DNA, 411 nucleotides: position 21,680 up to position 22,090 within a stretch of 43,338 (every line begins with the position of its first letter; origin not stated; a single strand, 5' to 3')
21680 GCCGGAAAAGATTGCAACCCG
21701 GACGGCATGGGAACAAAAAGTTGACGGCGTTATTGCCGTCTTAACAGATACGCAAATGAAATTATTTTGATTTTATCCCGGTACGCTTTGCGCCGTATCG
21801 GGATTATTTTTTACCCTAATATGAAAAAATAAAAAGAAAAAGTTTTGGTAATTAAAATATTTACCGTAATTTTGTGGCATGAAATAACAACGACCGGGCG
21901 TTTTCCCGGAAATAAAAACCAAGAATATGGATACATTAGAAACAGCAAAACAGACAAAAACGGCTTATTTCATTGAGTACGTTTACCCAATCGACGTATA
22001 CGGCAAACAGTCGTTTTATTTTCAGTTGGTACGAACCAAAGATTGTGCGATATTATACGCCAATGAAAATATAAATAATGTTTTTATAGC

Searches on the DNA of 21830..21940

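Call 54: search_rna_families(source=window, start=21830, end=21940, threshold=evalue, max_evalue=10)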
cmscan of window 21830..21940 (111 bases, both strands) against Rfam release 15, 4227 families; matches with E-value up to 10: 4.
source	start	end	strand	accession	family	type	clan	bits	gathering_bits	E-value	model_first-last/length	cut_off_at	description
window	21842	21924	+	RF02678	Hatchet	Gene; ribozyme;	-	16.9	51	0.27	1-133/133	no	Hatchet ribozyme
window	21889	21928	+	RF00522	PreQ1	Cis-reg; riboswitch;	-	12.8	39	1.8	1-45/45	no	PreQ1 (pre queuosine) riboswitch aptamer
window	21866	21895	-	RF01080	UPD-PKib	Cis-reg;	-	12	39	7.1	1-32/32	no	Pseudoknot of upstream pseudoknot domain (UPD) of the 3'UTR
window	21905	21940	-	RF02983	Fibrobacter-1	Gene; sRNA;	-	10.9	77.9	6.7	66-102/102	5'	Fibrobacter-1 RNA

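Call 58: search_rna_families(source=window, start=21880, end=21935, threshold=evalue, max_evalue=10, show_alignments=2)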
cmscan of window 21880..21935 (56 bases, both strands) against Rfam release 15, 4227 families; matches with E-value up to 10: 2.
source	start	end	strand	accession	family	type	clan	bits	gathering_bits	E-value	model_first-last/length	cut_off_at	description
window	21889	21928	+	RF00522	PreQ1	Cis-reg; riboswitch;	-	12.8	39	0.91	1-45/45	no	PreQ1 (pre queuosine) riboswitch aptamer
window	21905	21935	-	RF02983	Fibrobacter-1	Gene; sRNA;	-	9.5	77.9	7.8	71-102/102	5'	Fibrobacter-1 RNA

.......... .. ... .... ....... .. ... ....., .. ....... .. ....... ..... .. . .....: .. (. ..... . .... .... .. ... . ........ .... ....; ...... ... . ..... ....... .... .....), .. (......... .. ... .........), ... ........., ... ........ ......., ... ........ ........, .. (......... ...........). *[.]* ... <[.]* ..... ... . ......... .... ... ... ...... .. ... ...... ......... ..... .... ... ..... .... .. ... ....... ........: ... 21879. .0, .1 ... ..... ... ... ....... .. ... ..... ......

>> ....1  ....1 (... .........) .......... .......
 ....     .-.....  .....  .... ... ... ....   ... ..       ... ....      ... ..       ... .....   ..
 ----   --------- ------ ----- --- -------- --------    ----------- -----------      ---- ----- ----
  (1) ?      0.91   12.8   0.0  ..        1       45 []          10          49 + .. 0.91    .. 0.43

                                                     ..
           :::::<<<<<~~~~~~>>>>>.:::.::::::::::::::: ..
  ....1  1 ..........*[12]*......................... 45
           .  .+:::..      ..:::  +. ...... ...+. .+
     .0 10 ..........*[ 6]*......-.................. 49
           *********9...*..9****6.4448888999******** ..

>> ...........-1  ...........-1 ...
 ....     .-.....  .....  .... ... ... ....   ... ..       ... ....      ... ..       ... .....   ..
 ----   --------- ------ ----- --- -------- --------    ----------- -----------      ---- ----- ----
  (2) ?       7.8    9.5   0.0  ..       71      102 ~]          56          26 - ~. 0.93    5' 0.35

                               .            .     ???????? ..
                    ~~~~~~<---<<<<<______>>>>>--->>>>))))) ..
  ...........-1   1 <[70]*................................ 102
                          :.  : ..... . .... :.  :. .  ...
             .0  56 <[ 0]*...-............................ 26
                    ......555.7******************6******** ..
